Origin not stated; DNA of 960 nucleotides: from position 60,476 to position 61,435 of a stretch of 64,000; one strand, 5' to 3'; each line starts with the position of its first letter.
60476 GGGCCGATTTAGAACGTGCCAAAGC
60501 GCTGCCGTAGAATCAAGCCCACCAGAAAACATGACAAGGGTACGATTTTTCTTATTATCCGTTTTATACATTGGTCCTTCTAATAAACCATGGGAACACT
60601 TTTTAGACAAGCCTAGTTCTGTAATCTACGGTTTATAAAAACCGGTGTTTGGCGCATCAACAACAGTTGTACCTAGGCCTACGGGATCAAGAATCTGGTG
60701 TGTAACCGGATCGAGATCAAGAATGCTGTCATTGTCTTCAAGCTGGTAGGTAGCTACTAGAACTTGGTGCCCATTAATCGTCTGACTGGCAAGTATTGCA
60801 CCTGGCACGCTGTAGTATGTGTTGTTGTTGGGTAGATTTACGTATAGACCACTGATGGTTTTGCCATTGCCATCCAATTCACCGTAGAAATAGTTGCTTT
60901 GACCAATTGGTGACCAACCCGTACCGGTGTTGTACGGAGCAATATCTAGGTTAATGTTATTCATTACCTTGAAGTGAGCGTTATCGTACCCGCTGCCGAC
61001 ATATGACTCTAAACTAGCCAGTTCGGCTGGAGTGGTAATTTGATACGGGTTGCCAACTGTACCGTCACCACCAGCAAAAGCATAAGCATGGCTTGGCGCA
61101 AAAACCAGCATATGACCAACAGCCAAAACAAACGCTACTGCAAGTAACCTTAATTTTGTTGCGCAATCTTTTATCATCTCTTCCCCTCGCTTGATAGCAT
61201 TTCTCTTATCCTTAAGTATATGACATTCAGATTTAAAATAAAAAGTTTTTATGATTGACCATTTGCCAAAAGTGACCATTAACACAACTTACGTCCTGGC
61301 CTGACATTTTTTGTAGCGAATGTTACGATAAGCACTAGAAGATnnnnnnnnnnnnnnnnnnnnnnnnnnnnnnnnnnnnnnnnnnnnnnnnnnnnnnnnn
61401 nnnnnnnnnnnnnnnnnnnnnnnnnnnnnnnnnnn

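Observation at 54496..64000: Surface-protein island: six genes with different heads share one C-terminal module ending in PNTG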

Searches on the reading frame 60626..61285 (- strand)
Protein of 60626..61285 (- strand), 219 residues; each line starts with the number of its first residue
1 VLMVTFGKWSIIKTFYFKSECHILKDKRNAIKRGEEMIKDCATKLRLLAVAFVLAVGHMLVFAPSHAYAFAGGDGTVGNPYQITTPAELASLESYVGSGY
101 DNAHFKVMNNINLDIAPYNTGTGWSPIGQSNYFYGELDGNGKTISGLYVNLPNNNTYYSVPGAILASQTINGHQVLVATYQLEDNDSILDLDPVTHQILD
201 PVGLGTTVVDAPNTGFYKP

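Call 3: search_protein_families(library=pfam, proteins=[window:60626-61285:-], max_evalue=0.01)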
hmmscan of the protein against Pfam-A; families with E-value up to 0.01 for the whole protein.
window:60626-61285:- (219 aa): 0 families

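Call 4: search_protein_families(library=ncbifam, proteins=[window:60626-61285:-], max_evalue=0.01)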
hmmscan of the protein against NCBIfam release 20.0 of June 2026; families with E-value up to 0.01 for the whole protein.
window:60626-61285:- (219 aa): 0 families

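Call 51: search_protein_families(library=pfam, proteins=[window:60626-61285:-], max_evalue=0.1)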
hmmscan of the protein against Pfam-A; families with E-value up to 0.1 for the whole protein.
window:60626-61285:- (219 aa): 1 family
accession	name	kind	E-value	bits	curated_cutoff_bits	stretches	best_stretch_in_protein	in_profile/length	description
PF07198.17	DUF1410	-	0.037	14.8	25.5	1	115-158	23-47/61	Protein of unknown function (DUF1410)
